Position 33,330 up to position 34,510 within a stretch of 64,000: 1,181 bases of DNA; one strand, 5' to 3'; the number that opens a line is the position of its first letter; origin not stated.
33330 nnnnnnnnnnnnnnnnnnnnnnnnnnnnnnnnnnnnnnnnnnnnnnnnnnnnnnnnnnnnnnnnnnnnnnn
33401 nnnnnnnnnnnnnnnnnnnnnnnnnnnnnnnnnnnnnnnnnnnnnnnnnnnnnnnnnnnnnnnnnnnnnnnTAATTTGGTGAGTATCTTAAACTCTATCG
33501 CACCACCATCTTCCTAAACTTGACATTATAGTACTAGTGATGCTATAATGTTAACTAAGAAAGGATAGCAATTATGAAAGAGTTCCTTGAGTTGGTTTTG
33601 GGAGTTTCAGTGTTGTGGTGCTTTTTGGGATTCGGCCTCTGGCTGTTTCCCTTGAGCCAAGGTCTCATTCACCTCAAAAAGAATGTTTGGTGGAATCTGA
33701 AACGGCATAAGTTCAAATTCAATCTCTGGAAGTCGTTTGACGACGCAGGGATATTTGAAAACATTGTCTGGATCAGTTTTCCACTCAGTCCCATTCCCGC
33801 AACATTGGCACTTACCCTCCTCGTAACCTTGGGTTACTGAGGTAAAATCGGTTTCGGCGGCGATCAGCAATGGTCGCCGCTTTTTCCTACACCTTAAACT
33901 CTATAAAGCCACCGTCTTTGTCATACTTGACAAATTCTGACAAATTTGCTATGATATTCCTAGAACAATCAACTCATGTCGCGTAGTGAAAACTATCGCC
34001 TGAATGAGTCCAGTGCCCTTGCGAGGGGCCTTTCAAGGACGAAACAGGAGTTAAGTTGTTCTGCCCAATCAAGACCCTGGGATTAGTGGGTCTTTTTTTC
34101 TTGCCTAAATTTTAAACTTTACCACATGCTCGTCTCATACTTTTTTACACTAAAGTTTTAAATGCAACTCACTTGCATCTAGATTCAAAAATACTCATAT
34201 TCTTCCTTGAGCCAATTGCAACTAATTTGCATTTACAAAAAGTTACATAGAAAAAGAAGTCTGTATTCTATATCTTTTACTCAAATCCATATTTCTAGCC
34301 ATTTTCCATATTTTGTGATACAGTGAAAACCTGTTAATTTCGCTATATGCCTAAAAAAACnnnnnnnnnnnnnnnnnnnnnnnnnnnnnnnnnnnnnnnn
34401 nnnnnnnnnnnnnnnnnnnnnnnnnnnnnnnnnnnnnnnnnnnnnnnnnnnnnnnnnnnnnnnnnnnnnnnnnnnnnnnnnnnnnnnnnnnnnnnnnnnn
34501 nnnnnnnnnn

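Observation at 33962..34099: Stand-alone promoter-RNA-terminator unit encoding a type III hammerhead-like ribozyme with an 8-nt CUGAAUGA core strand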

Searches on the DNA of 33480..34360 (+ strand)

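Call 4: search_rna_families(source=window, start=33880, end=34360, threshold=evalue, max_evalue=10, show_alignments=6)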
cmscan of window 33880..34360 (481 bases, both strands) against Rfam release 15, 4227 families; matches with E-value up to 10: 4.
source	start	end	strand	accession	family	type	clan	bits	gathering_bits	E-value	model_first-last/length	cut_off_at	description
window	33916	33988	+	RF02059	STnc50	Gene; sRNA;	-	16.3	55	5.7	1-84/84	no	Salmonella enterica sRNA STnc40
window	33880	33908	-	RF02766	Ysr49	Gene; sRNA;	-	15.4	95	1.8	1-34/124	3'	Yersinia sRNA 49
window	34203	34348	-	RF01471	rliB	Gene; sRNA;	-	11.6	40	7.2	1-360/360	no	Listeria sRNA rliB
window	34194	34286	-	RF02577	tsr24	Gene; sRNA;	-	9.9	50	9.7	1-238/238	no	S. aureus tsr24 small RNA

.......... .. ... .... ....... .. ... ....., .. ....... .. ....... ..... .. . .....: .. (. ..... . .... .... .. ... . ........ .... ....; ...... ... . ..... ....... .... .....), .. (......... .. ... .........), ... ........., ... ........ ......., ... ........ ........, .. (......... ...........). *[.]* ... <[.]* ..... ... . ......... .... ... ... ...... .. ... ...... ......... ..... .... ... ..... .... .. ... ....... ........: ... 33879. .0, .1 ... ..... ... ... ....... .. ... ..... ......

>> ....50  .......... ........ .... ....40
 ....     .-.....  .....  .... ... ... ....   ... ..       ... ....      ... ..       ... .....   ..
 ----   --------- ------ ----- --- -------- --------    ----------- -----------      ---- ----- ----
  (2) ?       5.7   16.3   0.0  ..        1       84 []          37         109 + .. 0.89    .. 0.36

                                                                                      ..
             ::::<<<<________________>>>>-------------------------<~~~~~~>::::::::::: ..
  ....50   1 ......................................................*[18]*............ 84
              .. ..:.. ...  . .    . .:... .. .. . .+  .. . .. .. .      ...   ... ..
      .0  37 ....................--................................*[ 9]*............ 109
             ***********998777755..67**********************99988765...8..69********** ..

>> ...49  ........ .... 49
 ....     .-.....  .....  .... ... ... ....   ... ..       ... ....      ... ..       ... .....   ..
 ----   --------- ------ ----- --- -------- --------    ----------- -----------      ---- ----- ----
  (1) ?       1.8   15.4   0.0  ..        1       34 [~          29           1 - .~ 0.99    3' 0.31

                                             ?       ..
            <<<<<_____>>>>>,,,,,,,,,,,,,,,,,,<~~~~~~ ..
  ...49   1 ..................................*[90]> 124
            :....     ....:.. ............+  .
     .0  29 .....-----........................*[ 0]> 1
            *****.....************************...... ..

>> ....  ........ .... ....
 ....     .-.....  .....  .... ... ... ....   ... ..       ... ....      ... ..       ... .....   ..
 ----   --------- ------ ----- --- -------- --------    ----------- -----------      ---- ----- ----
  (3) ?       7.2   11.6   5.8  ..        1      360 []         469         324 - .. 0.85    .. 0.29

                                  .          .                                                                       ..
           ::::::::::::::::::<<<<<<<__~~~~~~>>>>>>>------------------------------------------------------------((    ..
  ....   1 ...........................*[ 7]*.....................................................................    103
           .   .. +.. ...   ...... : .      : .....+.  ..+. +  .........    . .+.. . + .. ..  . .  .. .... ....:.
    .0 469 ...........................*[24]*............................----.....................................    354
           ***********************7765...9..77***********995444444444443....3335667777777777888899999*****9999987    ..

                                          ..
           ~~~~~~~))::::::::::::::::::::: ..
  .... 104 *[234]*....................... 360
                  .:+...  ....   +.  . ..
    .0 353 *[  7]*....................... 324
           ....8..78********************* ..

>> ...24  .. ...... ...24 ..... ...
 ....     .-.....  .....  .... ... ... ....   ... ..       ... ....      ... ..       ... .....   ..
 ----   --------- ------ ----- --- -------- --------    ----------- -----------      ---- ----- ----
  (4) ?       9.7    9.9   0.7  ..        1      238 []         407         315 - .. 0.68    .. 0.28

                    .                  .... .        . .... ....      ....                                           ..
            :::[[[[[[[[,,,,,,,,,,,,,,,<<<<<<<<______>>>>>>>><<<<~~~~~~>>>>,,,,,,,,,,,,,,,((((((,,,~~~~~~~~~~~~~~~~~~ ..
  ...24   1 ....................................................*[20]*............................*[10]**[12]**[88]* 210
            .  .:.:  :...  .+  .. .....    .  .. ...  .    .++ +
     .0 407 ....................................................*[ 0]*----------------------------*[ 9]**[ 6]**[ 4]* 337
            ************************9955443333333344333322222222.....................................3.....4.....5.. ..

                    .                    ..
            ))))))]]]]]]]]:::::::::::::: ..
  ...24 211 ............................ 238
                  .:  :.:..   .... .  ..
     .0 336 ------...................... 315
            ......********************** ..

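Call 43: build_rna_model(alignment_id=A2, structure=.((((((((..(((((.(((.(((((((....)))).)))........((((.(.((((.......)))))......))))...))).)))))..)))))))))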
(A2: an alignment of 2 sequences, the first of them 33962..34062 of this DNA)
Model R1 built from alignment A2 (2 sequences, 103 columns); structure: as given.
model positions 103; base pairs 32; branch points 1; effective number of sequences 0.71; information 0.589 bits per position. Calibrated on 0.2 Mb of random sequence (short: E-values are rough).
structure used (alignment columns):
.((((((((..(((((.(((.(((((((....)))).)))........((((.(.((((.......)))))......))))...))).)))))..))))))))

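Call 45: search_with_rna_model(model_id=R1, sources=[window, L001, L002, L003, L004, L005, L006, L007, L008, L009, L010, L011, L012, L013, L014, L015, L016, L017, L018, L019, L020, L021, L022, L023, L024, L025, L026, L027, L028, L029, L030, L031, L032, L033, L034, L035, L036, L037, L038, L039, L040, L041, L042, L043, L044, L045, L046, L047, L048, L049, L050, L051, L052, L053, L054, L055, L056, L057, L058, L059, L060, L061, L062, L063, L064, L065, L066, L067, L068, L069, L070, L071, L072, L073, L074, L075, L076, L077, L078, L079, L080, L177], max_evalue=10)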
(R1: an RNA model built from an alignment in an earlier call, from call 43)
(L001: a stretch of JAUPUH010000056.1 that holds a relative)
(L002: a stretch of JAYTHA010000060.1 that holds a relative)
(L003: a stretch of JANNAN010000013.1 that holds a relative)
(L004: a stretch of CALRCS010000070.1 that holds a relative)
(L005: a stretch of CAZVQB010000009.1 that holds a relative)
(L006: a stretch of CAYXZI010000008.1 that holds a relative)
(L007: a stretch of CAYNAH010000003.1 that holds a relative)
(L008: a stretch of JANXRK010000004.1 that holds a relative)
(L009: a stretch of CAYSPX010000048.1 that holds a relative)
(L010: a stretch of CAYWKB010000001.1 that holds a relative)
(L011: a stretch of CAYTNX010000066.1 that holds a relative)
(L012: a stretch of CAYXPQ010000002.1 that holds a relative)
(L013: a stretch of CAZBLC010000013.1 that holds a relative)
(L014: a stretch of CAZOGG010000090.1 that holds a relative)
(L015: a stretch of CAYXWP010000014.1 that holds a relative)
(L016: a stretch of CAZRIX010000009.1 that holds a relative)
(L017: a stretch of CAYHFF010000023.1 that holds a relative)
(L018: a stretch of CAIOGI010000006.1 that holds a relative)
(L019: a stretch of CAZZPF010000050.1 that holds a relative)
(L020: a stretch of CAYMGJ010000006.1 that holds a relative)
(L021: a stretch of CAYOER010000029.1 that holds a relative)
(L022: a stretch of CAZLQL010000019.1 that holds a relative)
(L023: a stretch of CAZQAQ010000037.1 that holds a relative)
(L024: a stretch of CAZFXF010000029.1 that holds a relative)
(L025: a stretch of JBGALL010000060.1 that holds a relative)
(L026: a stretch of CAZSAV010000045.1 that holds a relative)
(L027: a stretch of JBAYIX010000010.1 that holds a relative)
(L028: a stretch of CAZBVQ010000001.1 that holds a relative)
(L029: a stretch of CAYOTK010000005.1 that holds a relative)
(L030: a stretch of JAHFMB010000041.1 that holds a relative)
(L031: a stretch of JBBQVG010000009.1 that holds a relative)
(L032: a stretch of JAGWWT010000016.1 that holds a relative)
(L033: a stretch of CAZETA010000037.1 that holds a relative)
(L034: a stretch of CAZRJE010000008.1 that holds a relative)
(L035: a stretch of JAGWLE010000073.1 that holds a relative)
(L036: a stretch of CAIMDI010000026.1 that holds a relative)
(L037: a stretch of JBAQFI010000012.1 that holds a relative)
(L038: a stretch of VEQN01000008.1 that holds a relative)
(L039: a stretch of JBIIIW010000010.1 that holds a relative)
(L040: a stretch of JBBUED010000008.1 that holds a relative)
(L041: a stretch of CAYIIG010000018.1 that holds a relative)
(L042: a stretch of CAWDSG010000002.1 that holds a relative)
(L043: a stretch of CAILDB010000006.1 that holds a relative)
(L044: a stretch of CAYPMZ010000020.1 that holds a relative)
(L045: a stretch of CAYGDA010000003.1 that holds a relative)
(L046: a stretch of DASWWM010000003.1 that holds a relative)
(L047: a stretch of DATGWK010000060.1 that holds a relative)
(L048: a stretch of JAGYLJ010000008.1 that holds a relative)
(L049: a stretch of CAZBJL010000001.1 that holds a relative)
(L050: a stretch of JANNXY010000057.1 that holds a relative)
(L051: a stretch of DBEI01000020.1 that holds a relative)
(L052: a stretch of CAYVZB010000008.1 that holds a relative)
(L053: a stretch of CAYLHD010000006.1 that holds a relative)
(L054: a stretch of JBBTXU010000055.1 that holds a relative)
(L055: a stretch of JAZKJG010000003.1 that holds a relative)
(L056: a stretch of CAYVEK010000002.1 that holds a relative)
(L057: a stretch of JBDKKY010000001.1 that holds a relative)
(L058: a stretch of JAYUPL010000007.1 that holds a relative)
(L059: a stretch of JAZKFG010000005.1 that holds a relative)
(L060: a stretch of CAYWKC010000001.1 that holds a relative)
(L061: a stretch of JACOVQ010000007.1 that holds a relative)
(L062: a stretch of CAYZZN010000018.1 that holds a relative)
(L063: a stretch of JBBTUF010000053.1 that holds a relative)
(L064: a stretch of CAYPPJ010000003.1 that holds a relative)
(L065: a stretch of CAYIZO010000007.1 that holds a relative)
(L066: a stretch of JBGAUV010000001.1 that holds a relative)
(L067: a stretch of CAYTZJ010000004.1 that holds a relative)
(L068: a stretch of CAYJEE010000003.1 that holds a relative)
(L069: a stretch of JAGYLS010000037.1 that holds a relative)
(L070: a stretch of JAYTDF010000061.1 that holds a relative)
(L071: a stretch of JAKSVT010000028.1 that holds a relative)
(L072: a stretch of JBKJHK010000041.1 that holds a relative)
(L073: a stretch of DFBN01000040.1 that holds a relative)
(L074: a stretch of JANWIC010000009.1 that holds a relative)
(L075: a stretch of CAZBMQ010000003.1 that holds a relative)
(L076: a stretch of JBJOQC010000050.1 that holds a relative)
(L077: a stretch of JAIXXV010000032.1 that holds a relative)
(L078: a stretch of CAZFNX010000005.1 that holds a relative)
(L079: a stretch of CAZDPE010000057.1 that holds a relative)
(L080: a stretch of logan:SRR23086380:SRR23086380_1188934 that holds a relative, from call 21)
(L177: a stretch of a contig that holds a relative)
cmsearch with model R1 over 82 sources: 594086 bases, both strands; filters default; matches with E-value up to 10: 3.
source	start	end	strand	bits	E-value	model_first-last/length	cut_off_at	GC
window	33961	34062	+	123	3.2e-31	1-103/103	no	0.47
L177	4514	4615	+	118.5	6.1e-30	1-103/103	no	0.51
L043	1315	1376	-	14.9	1.6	11-95/103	no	0.39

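Call 51: search_with_rna_model(model_id=R1, sources=[L206, L207, L208, L209, L210, L211, L212], max_evalue=1, show_alignments=6)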
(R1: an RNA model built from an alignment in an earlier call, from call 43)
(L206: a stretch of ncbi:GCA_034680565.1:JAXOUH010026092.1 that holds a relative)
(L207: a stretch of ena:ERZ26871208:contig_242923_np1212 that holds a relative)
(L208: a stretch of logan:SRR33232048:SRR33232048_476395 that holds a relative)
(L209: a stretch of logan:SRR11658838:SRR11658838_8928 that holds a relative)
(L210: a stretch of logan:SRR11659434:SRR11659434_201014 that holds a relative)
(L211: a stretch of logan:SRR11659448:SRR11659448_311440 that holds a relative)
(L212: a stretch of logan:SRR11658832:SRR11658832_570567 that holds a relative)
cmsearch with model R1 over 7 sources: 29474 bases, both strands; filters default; matches with E-value up to 1: 0.
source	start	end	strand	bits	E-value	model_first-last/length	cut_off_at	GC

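Call 67: search_dna_similar(query=window:33480-34130:+, collection=phages, mode=distant, max_evalue=0.01)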
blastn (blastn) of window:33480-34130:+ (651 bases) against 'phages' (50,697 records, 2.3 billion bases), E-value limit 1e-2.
No match.

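Call 68: search_dna_similar(query=window:33480-34130:+, collection=plasmids, mode=distant, max_evalue=0.01)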
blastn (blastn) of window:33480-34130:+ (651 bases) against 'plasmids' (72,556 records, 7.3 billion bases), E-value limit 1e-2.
No match.

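Call 73: search_with_rna_model(model_id=R1, sources=[L213, L214, L215, L216, L217, L218], max_evalue=1, show_alignments=6)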
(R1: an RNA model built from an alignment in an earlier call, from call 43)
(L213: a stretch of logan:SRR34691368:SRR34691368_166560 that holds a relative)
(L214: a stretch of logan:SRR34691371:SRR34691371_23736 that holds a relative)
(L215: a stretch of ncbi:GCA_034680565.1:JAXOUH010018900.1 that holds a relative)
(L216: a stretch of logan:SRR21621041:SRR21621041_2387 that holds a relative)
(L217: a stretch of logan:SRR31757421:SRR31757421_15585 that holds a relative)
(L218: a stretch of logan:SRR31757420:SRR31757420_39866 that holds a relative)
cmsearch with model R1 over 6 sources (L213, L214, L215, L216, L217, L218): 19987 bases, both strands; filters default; matches with E-value up to 1: 0.
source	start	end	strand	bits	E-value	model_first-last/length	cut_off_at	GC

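Call 94: search_with_rna_model(model_id=R1, sources=[L220, L221], max_evalue=5, filters=off, show_alignments=3)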
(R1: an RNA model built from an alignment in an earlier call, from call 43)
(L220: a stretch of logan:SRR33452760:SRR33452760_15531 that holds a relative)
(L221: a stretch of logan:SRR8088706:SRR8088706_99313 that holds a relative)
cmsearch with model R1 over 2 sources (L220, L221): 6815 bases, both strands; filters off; matches with E-value up to 5: 5.
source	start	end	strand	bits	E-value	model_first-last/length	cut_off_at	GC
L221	2903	2984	+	13.5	0.046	1-103/103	no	0.39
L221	922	992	+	8.7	1.1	1-103/103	no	0.52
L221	95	180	+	8.5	1.2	1-103/103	no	0.51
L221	3300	3342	+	7.5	2.3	1-103/103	no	0.37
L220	1420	1456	-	7.3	2.7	1-103/103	no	0.62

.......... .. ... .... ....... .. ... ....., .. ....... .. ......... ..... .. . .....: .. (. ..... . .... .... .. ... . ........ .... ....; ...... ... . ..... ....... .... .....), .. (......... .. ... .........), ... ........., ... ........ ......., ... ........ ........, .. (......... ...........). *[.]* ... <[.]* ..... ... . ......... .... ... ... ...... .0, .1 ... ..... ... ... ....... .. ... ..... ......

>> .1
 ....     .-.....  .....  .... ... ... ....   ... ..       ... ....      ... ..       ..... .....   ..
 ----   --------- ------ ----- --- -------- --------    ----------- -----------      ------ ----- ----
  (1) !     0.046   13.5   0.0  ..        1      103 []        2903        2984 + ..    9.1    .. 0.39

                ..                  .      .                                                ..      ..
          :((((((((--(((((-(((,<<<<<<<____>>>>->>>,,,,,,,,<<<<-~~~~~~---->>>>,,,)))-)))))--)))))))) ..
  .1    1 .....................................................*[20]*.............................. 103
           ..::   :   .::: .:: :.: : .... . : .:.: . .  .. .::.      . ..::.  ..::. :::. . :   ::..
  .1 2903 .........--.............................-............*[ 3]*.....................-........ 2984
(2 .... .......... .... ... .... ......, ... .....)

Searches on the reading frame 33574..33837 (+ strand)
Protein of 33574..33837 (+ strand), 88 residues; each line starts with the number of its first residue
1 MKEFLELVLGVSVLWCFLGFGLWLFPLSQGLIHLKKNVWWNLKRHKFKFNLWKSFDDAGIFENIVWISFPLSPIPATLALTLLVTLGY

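Call 19: find_homologous_proteins(query=window:33574-33837:+, max_evalue=0.01)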
Query window:33574-33837:+ (88 aa): 2 proteins with E <= 0.01 among 2 candidates.
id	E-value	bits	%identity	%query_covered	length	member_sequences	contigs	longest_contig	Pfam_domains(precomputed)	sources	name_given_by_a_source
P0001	1.2e-52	194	100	100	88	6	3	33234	-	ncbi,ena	-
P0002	2.4e-42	161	86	100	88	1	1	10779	-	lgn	-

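Call 20: search_protein_families(library=pfam, proteins=[window:33574-33837:+], max_evalue=0.1)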
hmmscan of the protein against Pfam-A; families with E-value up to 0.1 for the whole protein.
window:33574-33837:+ (88 aa): 0 families

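Call 21: find_encoding_contigs(protein=P0002, flank=4000, max_places=6)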
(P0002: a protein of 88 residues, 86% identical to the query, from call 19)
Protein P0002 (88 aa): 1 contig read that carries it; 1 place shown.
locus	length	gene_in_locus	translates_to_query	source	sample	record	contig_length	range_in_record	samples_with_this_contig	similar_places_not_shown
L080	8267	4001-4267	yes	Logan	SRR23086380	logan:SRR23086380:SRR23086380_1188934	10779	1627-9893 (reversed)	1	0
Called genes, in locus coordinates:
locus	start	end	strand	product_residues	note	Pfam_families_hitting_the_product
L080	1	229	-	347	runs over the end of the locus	PF04545:Sigma70_r4, PF05066:HARE-HTH (faint)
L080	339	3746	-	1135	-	PF00133:tRNA-synt_1, PF09334:tRNA-synt_1g, PF00293:NUDIX, PF00561:Abhydrolase_1 (faint), PF06821:Ser_hydrolase, PF13603:tRNA-synt_1_2, PF08264:Anticodon_1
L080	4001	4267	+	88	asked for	-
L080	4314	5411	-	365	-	PF01926:MMR_HSR1, PF02421:FeoB_N, PF06071:YchF-GTPase_C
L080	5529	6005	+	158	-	-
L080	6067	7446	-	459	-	PF00479:G6PD_N, PF02781:G6PD_C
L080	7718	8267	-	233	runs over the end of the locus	-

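Call 22: find_encoding_contigs(protein=P0001, flank=4000, max_places=6)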
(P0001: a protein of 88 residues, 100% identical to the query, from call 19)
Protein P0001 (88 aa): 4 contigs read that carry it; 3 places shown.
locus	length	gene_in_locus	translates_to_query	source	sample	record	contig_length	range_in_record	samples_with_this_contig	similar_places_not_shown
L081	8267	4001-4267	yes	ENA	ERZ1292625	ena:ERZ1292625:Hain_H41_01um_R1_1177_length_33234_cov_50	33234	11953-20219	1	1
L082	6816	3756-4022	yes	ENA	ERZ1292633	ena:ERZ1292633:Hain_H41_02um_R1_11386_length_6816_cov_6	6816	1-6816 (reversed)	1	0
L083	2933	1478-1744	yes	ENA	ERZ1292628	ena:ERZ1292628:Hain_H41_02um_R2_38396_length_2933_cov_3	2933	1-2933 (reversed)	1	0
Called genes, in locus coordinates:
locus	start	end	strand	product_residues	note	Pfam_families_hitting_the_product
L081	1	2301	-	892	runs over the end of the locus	PF02861:Clp_N, PF23569:NBD_SMAX1, PF00004:AAA, PF17871:AAA_lid_9, PF00004:AAA, PF07724:AAA_2, PF07728:AAA_5, PF10431:ClpB_D2-small, +5 more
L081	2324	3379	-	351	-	PF00266:Aminotran_5, PF00155:Aminotran_1_2 (weak), PF00266:Aminotran_5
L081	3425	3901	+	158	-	PF14584:DUF4446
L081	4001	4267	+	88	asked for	-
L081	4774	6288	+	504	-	PF00009:GTP_EFTU, PF01926:MMR_HSR1, PF03144:GTP_EFTU_D2 (faint), PF22042:EF-G_D2, PF11987:IF-2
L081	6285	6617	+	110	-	PF02033:RBFA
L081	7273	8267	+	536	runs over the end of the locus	-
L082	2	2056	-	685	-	?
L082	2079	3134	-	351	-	PF00266:Aminotran_5, PF00155:Aminotran_1_2 (weak), PF00266:Aminotran_5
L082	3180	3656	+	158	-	PF14584:DUF4446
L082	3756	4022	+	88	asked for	-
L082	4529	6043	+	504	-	PF00009:GTP_EFTU, PF01926:MMR_HSR1, PF03144:GTP_EFTU_D2 (faint), PF22042:EF-G_D2, PF11987:IF-2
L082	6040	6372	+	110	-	PF02033:RBFA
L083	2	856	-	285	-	?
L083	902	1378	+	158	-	PF14584:DUF4446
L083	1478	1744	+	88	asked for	-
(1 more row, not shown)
